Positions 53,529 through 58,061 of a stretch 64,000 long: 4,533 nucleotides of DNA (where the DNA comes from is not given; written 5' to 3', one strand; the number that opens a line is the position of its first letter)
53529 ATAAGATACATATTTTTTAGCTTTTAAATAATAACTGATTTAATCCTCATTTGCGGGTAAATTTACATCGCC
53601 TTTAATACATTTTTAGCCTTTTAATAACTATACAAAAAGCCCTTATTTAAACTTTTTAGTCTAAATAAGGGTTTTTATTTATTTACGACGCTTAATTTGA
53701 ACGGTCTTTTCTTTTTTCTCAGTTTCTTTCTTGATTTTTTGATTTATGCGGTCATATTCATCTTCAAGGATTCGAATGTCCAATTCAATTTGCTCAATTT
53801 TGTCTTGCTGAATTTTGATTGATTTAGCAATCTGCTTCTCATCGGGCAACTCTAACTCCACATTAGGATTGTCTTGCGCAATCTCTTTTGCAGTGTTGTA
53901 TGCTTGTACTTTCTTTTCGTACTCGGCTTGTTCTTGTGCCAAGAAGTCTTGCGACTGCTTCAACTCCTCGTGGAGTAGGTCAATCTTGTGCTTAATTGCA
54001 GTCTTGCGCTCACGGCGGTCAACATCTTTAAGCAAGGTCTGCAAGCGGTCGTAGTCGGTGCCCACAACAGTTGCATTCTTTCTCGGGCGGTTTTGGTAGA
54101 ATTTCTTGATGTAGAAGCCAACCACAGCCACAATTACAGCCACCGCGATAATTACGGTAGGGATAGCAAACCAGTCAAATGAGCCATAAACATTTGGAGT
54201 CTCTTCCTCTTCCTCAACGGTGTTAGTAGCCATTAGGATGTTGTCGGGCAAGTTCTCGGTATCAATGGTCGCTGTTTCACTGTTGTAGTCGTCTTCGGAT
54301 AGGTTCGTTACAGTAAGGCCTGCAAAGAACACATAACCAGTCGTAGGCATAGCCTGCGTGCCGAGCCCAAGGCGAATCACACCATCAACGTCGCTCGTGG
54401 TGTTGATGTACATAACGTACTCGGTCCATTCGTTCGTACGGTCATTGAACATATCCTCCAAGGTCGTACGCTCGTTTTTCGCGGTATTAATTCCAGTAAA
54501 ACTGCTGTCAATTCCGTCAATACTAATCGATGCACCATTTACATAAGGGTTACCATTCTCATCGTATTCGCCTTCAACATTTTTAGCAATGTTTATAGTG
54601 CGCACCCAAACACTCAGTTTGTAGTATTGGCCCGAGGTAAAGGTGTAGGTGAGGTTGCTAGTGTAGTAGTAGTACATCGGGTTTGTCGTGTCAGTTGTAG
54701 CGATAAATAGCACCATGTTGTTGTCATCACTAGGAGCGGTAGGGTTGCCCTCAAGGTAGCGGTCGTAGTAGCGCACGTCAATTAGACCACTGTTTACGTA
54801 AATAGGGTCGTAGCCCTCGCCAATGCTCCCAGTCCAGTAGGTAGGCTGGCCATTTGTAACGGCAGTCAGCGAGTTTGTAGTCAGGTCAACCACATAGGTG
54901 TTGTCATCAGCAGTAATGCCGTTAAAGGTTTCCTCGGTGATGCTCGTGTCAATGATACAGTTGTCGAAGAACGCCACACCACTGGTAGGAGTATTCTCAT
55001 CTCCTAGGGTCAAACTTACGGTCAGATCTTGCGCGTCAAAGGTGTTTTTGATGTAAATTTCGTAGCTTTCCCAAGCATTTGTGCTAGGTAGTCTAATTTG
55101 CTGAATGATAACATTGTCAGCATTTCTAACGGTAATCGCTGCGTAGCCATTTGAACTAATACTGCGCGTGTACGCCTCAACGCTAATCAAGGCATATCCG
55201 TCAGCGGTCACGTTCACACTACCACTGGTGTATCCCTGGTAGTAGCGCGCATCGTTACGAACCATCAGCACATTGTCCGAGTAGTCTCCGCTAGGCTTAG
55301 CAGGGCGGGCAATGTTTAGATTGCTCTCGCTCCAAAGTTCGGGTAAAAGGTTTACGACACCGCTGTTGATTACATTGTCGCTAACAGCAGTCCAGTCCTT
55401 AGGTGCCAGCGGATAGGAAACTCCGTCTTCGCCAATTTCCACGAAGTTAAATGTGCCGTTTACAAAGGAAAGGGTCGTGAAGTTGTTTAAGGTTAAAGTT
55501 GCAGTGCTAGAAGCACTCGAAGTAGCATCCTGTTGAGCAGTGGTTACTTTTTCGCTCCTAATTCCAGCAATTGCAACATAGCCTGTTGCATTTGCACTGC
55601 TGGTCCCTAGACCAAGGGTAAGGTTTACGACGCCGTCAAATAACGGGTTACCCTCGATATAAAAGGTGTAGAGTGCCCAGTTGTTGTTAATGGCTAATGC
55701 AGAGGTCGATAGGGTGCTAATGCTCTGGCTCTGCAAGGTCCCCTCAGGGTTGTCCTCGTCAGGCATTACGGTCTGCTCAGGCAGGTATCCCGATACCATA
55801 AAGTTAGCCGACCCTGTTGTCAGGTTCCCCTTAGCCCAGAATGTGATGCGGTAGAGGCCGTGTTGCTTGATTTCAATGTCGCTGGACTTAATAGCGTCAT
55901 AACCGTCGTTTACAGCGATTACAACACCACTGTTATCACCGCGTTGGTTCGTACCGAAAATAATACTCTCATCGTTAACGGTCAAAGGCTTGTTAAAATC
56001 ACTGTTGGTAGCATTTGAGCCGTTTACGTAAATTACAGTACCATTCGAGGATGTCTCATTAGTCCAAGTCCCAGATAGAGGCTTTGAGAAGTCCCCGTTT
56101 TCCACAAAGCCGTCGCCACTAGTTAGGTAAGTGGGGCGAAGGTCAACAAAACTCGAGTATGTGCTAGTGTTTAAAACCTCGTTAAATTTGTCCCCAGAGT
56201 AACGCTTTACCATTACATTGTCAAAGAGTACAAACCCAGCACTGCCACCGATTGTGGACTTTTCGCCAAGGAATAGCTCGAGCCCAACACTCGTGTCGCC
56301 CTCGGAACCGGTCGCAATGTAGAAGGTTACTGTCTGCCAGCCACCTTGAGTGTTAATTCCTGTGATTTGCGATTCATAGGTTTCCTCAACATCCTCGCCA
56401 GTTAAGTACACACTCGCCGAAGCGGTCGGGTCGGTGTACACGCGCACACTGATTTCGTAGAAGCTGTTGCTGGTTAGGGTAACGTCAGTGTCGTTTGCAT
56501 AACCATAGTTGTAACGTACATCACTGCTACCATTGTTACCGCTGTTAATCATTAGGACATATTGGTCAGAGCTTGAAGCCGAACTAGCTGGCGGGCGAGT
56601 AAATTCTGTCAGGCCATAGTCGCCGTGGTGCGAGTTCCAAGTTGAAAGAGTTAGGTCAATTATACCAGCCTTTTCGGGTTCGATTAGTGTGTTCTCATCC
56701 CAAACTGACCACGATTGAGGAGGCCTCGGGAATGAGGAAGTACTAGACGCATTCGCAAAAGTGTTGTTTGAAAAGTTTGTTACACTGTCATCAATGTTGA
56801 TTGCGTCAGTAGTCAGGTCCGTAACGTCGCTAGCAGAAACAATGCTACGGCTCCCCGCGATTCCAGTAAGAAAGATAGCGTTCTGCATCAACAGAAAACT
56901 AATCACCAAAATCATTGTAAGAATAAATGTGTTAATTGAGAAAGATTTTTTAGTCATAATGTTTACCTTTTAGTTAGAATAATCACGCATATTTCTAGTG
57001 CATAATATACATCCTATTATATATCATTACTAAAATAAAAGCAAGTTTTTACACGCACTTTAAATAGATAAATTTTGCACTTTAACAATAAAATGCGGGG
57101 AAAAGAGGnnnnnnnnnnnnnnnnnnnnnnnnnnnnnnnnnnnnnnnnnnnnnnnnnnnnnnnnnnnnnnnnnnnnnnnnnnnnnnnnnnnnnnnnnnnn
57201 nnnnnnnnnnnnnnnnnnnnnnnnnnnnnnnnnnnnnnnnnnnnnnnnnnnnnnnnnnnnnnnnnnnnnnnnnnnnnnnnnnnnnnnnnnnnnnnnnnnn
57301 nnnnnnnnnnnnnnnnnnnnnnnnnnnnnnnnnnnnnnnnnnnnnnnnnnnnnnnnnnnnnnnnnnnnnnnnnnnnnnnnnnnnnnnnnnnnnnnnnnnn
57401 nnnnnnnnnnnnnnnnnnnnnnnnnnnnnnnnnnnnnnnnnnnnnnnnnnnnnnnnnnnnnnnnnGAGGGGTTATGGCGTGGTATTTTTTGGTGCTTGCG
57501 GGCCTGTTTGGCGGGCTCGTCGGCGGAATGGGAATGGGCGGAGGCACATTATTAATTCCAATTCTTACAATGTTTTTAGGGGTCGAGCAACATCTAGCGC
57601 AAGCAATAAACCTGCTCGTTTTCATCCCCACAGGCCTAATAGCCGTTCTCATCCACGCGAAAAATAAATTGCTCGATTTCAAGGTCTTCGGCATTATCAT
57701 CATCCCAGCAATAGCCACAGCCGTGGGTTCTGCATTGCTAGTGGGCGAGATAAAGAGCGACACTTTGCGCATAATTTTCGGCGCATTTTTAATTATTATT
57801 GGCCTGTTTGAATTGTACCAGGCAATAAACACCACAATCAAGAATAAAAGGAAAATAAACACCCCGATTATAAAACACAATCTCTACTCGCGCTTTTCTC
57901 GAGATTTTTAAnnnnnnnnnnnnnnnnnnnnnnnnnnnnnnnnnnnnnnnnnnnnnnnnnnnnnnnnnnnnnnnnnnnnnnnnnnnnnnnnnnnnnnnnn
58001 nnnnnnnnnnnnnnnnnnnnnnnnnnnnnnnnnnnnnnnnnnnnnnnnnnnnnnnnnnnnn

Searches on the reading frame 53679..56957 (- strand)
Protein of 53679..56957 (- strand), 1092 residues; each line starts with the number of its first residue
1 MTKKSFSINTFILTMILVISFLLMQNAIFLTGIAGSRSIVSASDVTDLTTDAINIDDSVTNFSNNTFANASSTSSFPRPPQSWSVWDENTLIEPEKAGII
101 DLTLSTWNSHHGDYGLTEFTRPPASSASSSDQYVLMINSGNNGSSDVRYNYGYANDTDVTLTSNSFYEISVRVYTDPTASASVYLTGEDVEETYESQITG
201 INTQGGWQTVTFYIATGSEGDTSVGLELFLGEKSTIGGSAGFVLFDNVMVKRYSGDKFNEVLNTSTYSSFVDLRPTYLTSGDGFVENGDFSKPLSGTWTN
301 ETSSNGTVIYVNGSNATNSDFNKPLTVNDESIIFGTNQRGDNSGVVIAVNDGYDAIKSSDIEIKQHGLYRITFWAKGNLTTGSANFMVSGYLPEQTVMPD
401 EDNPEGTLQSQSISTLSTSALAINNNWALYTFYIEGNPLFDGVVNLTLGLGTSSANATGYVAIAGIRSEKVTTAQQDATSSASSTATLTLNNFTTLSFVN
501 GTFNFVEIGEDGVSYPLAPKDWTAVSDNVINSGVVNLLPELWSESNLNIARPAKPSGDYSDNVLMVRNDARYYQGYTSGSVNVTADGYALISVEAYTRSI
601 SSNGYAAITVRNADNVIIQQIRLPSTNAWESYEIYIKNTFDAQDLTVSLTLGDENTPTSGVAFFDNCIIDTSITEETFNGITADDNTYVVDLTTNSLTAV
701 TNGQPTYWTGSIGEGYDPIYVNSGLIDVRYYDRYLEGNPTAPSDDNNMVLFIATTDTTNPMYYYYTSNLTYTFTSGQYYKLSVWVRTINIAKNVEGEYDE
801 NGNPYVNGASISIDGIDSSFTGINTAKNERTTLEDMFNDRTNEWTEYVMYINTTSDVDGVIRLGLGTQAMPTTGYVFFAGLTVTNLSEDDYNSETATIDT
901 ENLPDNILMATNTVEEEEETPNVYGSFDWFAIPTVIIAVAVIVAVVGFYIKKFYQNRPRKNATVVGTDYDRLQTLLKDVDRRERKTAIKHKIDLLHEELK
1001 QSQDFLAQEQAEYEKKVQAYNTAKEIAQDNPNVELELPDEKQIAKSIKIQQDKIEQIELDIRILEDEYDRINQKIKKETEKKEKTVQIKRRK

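Call 10: search_protein_families(library=pfam, proteins=[window:53679-56957:-], max_evalue=0.01)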
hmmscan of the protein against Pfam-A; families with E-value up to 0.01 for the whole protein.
window:53679-56957:- (1092 aa): 0 families

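Call 39: search_protein_families(library=pfam, proteins=[window:53679-56954:-], max_evalue=5)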
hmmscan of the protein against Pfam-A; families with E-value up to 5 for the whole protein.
window:53679-56954:- (1091 aa): 1 family
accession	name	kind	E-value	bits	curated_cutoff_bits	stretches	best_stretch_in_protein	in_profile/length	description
PF17660.6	BTRD1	-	0.65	10.4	23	1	583-607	23-46/50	Polyglycine hydrolase-like, structural repeat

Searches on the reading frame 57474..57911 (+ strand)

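Call 10: search_protein_families(library=pfam, proteins=[window:57474-57911:+], max_evalue=0.01)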
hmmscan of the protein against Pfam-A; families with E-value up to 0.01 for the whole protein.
window:57474-57911:+ (145 aa): 1 family
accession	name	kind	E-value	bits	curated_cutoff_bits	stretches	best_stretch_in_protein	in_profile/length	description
PF01925.25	TauE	-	8.7e-21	75.1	32.6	1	6-119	1-113/237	Sulfite exporter TauE/SafE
